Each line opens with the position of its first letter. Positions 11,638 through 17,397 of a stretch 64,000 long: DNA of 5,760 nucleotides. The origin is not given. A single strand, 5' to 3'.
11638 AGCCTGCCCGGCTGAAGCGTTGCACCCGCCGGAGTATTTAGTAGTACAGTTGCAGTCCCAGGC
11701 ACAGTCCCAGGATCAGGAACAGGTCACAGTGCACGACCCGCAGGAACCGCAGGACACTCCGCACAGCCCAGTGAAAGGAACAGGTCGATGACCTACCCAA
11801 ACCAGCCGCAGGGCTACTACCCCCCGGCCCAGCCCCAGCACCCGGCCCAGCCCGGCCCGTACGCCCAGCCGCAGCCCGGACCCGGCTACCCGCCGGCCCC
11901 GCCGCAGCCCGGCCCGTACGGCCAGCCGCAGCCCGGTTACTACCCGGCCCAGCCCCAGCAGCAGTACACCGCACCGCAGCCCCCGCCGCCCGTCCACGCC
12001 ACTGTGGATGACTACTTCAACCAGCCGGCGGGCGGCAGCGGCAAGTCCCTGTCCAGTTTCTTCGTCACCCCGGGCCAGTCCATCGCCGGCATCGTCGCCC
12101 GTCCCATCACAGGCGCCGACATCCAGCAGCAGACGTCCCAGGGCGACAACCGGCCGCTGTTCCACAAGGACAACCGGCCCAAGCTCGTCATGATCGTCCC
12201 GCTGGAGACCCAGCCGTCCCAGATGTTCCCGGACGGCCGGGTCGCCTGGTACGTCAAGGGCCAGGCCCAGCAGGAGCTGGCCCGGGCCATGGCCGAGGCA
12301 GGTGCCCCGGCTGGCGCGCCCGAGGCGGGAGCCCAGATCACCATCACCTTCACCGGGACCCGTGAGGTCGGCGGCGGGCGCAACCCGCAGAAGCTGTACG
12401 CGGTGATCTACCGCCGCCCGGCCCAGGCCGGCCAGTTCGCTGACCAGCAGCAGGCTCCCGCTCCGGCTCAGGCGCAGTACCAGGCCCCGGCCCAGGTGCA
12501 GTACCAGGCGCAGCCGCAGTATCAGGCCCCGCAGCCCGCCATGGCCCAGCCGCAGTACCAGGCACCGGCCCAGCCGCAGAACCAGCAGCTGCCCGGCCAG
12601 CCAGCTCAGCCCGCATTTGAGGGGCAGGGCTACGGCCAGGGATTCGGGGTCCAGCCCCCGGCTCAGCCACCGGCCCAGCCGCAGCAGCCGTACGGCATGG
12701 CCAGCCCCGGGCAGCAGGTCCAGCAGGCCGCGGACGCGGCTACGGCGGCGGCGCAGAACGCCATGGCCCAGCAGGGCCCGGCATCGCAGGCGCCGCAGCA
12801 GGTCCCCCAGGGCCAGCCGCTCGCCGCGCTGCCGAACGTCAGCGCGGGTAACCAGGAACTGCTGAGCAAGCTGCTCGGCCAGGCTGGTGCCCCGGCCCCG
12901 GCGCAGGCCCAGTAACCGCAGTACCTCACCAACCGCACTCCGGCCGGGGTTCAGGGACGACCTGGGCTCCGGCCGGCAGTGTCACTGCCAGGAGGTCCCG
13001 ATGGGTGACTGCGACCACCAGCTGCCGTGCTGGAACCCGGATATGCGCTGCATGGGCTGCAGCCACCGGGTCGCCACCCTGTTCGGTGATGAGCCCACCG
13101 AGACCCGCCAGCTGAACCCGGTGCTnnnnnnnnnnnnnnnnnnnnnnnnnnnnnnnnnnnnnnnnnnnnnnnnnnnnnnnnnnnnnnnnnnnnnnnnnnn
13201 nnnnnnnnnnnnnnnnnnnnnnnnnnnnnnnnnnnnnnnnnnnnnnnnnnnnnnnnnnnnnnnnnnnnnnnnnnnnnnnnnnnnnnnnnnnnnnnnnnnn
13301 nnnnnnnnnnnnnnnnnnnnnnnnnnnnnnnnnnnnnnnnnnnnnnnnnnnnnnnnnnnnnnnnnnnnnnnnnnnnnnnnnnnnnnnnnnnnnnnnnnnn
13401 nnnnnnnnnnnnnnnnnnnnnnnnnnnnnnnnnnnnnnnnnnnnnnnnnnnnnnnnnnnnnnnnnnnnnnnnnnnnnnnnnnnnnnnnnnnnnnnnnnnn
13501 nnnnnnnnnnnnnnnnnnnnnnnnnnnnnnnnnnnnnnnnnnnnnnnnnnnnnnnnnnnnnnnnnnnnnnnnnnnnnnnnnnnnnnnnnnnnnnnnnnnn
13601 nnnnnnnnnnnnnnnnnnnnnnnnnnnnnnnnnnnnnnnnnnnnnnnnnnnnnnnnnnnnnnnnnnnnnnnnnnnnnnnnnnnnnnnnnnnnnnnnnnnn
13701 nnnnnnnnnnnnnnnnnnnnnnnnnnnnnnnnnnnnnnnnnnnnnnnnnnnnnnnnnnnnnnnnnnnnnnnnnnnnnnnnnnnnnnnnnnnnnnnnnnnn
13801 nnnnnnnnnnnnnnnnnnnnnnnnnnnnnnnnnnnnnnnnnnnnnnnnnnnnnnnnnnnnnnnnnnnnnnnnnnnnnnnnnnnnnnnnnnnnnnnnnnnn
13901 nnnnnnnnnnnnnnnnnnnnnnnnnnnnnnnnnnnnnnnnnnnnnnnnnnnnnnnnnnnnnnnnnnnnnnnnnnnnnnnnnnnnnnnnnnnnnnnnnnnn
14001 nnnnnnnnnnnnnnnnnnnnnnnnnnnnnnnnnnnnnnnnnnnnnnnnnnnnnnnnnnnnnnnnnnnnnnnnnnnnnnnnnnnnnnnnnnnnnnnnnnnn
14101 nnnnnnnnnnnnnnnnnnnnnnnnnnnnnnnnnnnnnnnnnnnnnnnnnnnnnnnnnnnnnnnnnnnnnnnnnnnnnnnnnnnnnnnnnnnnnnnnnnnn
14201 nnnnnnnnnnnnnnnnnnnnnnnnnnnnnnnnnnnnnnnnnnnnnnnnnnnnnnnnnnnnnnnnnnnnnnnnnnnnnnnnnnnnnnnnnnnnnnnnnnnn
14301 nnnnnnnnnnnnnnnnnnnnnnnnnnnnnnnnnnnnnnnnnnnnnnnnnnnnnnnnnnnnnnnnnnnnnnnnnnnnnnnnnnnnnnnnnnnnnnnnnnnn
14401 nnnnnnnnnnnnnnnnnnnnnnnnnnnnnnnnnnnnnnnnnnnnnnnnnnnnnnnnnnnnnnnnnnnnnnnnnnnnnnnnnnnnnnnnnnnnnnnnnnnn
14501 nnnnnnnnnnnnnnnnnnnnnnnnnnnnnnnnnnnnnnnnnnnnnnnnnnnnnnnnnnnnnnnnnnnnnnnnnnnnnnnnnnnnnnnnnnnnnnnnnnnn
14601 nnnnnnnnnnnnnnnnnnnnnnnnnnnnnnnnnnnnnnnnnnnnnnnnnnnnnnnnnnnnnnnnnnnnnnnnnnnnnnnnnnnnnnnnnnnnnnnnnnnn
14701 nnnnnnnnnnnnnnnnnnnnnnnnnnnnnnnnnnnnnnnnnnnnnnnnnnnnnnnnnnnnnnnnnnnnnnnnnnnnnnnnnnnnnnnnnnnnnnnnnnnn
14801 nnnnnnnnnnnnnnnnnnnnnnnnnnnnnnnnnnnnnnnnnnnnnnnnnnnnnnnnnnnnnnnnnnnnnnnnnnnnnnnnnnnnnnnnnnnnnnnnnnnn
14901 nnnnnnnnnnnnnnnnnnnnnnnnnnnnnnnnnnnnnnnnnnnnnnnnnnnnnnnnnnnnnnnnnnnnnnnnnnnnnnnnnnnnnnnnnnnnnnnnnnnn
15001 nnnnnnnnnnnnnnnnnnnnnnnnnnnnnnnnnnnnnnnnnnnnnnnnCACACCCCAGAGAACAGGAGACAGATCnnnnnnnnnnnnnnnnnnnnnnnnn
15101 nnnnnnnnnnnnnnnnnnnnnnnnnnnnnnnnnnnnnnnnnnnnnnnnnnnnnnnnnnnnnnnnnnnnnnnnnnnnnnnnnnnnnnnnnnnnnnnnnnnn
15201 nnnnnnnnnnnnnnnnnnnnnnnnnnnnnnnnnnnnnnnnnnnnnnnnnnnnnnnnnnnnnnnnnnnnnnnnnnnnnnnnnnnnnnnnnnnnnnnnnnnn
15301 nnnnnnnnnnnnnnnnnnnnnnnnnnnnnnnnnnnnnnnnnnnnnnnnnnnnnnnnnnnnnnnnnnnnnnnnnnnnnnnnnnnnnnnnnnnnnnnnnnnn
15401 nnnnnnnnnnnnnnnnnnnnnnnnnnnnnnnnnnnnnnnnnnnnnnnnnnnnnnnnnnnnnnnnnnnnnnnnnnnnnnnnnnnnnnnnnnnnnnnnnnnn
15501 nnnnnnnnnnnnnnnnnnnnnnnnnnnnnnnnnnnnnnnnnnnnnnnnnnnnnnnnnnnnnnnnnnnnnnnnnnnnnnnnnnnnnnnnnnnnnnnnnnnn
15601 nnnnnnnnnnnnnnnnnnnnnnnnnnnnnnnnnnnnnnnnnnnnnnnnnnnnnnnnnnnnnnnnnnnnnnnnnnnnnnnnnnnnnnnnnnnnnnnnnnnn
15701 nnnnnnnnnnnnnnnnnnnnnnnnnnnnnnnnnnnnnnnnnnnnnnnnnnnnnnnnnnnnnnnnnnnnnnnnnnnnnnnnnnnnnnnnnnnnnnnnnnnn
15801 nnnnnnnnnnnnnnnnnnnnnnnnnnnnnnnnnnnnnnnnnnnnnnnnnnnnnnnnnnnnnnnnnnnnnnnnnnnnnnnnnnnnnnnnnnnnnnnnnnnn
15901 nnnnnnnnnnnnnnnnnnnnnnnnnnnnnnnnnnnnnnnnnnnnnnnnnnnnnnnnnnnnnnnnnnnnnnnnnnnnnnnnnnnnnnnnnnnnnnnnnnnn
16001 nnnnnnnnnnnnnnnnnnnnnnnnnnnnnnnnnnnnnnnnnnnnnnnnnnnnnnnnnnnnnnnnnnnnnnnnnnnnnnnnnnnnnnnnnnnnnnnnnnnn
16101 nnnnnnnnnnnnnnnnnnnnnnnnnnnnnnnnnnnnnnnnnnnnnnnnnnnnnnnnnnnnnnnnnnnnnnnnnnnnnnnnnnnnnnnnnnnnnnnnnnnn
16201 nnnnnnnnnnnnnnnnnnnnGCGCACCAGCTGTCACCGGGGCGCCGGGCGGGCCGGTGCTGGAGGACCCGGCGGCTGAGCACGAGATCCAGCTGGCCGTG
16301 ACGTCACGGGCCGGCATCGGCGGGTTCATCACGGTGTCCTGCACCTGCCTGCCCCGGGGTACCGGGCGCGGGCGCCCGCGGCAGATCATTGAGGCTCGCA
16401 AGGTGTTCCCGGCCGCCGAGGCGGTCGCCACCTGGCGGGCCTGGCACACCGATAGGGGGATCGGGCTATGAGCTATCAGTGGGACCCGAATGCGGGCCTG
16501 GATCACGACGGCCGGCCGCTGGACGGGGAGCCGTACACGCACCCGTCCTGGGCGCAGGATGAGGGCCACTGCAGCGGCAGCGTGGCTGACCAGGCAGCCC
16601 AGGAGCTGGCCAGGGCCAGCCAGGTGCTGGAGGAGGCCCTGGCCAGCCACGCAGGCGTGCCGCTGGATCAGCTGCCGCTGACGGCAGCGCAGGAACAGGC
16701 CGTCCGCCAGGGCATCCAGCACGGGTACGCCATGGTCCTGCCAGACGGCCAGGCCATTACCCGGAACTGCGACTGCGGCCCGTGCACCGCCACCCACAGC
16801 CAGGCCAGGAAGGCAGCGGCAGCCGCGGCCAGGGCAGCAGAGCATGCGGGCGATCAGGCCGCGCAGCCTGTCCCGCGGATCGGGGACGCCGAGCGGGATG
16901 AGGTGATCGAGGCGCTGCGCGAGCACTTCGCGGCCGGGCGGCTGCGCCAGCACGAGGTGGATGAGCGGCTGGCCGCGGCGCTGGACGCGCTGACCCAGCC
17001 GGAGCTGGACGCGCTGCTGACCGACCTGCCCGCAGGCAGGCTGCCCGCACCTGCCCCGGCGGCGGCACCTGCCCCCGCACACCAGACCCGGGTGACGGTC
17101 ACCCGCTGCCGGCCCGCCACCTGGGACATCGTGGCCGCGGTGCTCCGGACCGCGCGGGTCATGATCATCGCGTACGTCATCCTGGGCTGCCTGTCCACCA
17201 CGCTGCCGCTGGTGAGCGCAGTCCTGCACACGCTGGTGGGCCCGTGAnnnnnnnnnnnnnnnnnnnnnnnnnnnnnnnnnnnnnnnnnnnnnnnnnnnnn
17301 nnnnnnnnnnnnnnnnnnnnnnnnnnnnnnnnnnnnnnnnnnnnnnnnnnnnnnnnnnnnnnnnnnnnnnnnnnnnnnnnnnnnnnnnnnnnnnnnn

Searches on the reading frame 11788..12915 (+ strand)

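Call 25: search_protein_families(library=pfam, proteins=[window:11788-12915:+], max_evalue=0.01)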
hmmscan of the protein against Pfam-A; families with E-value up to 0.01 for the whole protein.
window:11788-12915:+ (375 aa): 0 families

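Call 28: search_protein_families(library=phrogs, proteins=[window:11788-12915:+], max_evalue=0.001)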
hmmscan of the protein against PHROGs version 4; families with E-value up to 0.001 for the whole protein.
window:11788-12915:+ (375 aa): 1 family
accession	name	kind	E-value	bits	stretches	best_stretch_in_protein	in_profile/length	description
phrog_1911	-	unknown function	2.7e-09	38.3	1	83-256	14-155/199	-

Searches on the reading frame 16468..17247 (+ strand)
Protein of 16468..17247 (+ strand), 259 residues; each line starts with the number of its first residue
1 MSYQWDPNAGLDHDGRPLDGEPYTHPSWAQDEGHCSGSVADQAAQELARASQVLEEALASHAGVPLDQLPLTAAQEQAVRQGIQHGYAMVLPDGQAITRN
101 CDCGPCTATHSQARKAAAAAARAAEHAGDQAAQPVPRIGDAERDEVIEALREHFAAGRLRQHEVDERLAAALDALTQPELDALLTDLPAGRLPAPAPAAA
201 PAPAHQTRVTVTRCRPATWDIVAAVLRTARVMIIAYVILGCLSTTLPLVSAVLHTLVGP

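Call 25: search_protein_families(library=pfam, proteins=[window:16468-17247:+], max_evalue=0.01)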
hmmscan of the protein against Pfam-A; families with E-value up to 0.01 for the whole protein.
window:16468-17247:+ (259 aa): 1 family
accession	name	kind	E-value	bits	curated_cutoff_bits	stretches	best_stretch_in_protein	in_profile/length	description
PF08044.16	DUF1707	-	9.9e-17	61.2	27.6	1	137-188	2-53/53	DUF1707 SHOCT-like domain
